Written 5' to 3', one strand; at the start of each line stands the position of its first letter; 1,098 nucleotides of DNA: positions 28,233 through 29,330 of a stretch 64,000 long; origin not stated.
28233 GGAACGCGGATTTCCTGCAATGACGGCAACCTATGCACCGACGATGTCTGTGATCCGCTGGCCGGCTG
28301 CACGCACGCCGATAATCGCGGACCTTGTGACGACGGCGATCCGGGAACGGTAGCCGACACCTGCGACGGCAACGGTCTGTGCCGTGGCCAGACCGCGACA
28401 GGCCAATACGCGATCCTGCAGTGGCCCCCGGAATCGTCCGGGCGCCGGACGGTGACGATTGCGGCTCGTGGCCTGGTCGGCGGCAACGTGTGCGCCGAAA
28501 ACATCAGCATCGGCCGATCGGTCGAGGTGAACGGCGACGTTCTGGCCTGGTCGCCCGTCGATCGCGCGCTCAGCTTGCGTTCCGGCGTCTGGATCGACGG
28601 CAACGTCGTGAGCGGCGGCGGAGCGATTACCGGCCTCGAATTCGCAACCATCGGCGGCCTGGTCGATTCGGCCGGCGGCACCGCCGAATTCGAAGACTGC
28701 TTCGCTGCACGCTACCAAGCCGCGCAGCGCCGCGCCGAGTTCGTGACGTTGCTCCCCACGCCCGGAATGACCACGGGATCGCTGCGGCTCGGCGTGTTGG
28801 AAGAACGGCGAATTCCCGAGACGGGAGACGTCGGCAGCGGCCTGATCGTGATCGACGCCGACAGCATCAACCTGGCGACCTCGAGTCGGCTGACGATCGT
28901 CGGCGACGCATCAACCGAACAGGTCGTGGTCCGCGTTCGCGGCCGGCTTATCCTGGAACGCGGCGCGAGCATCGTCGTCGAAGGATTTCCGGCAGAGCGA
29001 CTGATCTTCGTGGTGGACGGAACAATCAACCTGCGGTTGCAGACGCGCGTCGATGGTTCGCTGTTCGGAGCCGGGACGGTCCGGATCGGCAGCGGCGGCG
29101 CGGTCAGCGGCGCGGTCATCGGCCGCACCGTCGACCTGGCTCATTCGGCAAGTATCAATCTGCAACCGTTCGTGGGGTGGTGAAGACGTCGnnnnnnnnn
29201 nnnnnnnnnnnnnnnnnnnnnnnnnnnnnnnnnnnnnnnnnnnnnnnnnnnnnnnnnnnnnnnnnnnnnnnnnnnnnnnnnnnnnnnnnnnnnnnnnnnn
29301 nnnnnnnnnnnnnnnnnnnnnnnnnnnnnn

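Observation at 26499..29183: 894 aa secreted mosaic: NHL propeller, four cysteine-rich 51 aa repeats encoded by a 150 bp DNA tandem repeat, and a beta-helix-like tail, embedded between cytochromes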

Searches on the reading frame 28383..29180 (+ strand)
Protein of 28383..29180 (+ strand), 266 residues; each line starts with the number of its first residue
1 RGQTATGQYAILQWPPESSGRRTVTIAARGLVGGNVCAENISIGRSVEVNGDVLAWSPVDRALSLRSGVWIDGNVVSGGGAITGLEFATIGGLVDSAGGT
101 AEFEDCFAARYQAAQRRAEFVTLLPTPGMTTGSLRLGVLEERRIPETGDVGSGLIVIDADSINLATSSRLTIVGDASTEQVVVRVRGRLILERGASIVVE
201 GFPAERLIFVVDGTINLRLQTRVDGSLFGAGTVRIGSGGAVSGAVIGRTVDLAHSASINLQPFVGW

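Call 27: predict_structure(alignment_id=A2)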
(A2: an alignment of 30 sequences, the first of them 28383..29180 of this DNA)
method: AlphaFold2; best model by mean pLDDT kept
length: 266 residues; sequences in the alignment: 30
mean_pLDDT: 93.8   pTM: 0.92
mean pLDDT of the five models: 93.8, 92.2, 92.1, 91.7, 91.7
residues with pLDDT >= 90: 228; 70-90: 30; 50-70: 5; < 50: 3
segments of 3 or more residues with pLDDT < 50: 1-3
pLDDT, mean of each block of 10 residues (from residue 1): 72 80 93 96 98 88 96 94 96 89 90 93 94 97 94 96 99 96 98 98 97 98 98 98 97 98 88
secondary structure, 60 per line:
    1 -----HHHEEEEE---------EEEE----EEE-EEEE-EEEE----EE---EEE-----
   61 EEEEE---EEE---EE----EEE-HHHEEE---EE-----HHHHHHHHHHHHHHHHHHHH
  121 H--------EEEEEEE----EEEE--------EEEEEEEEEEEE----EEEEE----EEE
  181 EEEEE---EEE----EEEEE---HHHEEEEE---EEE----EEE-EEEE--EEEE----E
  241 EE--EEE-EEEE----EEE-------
elements in order: E9-13 E23-26 E31-33 E35-38 E40-43 E53-55 E61-65 E69-71 E81-83 E88-90 H101-121 E130-136 E141-144 E153-164 E169-173 E178-185 E189-191 E196-200 E207-211 E215-217 E222-224 E226-229 E232-235 E240-242 E245-247 E249-252 E257-259

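Call 29: search_protein_representatives(protein=window:28383-29180:+)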
Query: 266 residues. Proteins with E-value up to 0.001 (for the whole library): 122; up to 1e-10: 81; up to 1e-30: 22. The best 122 are listed.
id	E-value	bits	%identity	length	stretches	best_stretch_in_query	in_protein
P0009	1.5e-64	234.7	46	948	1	2-266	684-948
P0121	8.3e-57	209.3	44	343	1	1-266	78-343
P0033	1.0e-48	182.8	39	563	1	2-266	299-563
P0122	1.9e-47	178.7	43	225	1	43-266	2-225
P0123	4.2e-41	157.9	34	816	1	1-266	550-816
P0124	6.7e-40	153.9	34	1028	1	2-266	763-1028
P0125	5.6e-39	150.9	37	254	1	26-266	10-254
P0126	1.3e-37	146.5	35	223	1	48-266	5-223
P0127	1.6e-37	146.1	37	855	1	1-266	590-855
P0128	3.4e-37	145.0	32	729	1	1-266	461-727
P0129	4.4e-37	144.7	35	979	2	2-266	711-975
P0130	4.3e-36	141.5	36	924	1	1-266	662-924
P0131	1.0e-35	140.2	35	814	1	1-266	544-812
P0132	3.7e-35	138.4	36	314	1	1-266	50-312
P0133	6.5e-35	137.6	35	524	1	8-266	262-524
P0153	2.6e-26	109.4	33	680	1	30-266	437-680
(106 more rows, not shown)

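Call 30: fold_search(model_id=the predicted structure, library=pdb)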
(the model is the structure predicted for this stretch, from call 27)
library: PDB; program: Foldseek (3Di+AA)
matches with E <= 10: 183; with E <= 0.001: 29
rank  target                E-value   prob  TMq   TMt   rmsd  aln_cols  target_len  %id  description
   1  5b5h                  3.0e-07  1.00  0.55  0.65   5.6       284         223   15  Hydrophobic ice-binding site confer hyperactivity on antifreeze protein from a snow mold fungus (released 2016-09-28)
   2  7ehk                  6.5e-07  1.00  0.56  0.68   4.8       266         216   14  Crystal structure of C107S mutant of FfIBP (released 2022-03-02)
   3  7bwy_A                1.0e-06  1.00  0.55  0.70   5.0       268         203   16  Crystal structure of ice-binding protein from an Antarctic ascomycete, Antarctomyces psychrotrophicus. (released 2020-05-27)
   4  3wp9                  1.0e-06  1.00  0.56  0.66   4.9       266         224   13  Crystal structure of antifreeze protein from an Antarctic sea ice bacterium Colwellia sp. (released 2014-07-02)
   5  4nu2                  1.3e-06  1.00  0.56  0.68   4.7       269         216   13  Crystal structure of an ice-binding protein (FfIBP) from the Antarctic bacterium, Flavobacterium frigoris PS1 (released 2014-04-16)
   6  7dc5_A                1.9e-06  1.00  0.52  0.61   6.0       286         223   17  Crystal structure of fungal antifreeze protein with intermediate activity (released 2021-10-27)
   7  3vn3_A                1.9e-06  1.00  0.53  0.62   6.9       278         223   15  Fungal antifreeze protein exerts hyperactivity by constructing an inequable beta-helix (released 2012-06-06)
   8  9lhn_B                2.3e-06  1.00  0.56  0.65   6.3       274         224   14  Crystal structure of Ice binding protein from Candidatus Cryosericum odellii SMC5 (released 2025-09-03)
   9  4nuh                  2.4e-06  1.00  0.58  0.70   4.9       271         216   16  Crystal structure of mLeIBP, a capping head region swapped mutant of ice-binding protein (released 2014-04-16)
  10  9li0_B                2.8e-06  1.00  0.53  0.61   6.5       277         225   12  Crystal structure of engineered ice-binding protein (M74I and A97V) from Candidatus Cryosericum odellii strain SMC5_16 (released 2025-09-03)
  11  7bwx_A                3.1e-06  1.00  0.48  0.61   7.4       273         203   13  Crystal structure of ice-binding protein from an Antarctic ascomycete, Antarctomyces psychrotrophicus. (released 2020-05-27)
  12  9lhr_A                3.2e-06  1.00  0.53  0.62   6.3       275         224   14  Crystal structure of Ice binding protein from Candidatus Cryosericum odellii SMC5 (released 2025-09-03)
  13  7ddb_A                3.2e-06  1.00  0.52  0.61   6.2       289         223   16  Crystal structure of fungal antifreeze protein with intermediate activity (released 2021-11-03)
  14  8x1l                  4.5e-06  1.00  0.55  0.66   5.6       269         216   13  Crystal structure of S96C/L132C mutant of FfIBP (released 2024-11-13)
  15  8x1p                  6.3e-06  1.00  0.59  0.71   5.0       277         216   13  Crystal structure of G160C/S176C mutant of FfIBP (released 2024-11-13)
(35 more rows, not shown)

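Call 34: search_protein_families(library=pfam, alignment_id=A3, max_evalue=0.001)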
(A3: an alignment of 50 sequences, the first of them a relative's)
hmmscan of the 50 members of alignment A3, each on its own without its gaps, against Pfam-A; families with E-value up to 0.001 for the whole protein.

A. member 1, P0123 (816 aa): 2 families
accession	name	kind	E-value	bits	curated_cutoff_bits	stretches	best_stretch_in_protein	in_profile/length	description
PF00526.23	Dicty_CTDC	-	4.9e-05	23.5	27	1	495-515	3-23/24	Dictyostelium (slime mold) repeat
PF13948.11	DUF4215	-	6.8e-05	23.5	27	1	453-485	16-47/47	Domain of unknown function (DUF4215)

B. families by the number of members that match (of 50 scanned): 36 families (the first 25 are shown)
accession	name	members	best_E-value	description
PF11999.13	Ice_binding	32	2.8e-14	Ice-binding-like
PF13948.11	DUF4215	19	1.6e-09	Domain of unknown function (DUF4215)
PF00526.23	Dicty_CTDC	10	4e-18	Dictyostelium (slime mold) repeat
PF00200.28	Disintegrin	4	2.4e-50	Disintegrin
PF14312.12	FG-GAP_2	2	6.8e-78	FG-GAP repeat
PF17164.10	DUF5122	2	3e-68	Domain of unknown function (DUF5122) beta-propeller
PF13540.12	RCC1_2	2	3.4e-56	Regulator of chromosome condensation (RCC1) repeat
PF13385.13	Laminin_G_3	2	3.5e-41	Concanavalin A-like lectin/glucanases superfamily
PF01839.29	FG-GAP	2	2.7e-40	FG-GAP repeat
PF25390.1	WD40_RLD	2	2.6e-29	RCC1-like domain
PF00092.34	VWA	2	1e-16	von Willebrand factor type A domain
PF13517.12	FG-GAP_3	2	1.1e-12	FG-GAP-like repeat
PF13519.12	VWA_2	2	3.1e-11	von Willebrand factor type A domain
PF22352.2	K319L-like_PKD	2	9.3e-08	K319L-like, PKD domain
PF02412.23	TSP_3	1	2.1e-37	Thrombospondin type 3 repeat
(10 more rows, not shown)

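Call 50: search_protein_families(library=ncbifam, proteins=[window:28383-29180:+], max_evalue=0.01)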
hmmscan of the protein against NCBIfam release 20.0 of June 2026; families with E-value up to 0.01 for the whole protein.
window:28383-29180:+ (266 aa): 0 families

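Call 58: search_protein_families(library=pfam, proteins=[P0124, P0130, P0153], max_evalue=0.001)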
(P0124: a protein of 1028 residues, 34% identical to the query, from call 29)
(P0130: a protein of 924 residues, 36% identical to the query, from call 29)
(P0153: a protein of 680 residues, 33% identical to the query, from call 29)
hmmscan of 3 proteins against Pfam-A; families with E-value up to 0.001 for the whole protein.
P0124 (1028 aa): 2 families
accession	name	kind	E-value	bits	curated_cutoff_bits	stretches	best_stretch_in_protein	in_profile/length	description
PF00526.23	Dicty_CTDC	-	3.8e-15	55.8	27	3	614-636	1-23/24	Dictyostelium (slime mold) repeat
PF13948.11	DUF4215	-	7.2e-06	26.7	27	1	469-504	12-46/47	Domain of unknown function (DUF4215)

P0130 (924 aa): 2 families
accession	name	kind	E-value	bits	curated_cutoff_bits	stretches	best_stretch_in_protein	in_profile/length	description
PF00526.23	Dicty_CTDC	-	1.1e-08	35.1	27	2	542-565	1-24/24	Dictyostelium (slime mold) repeat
PF13948.11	DUF4215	-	3.5e-05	24.4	27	1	369-401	16-46/47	Domain of unknown function (DUF4215)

P0153 (680 aa): 1 family
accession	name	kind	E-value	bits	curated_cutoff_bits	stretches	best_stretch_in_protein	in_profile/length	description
PF00200.28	Disintegrin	-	1.2e-24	87.3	35.1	6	273-301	47-75/75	Disintegrin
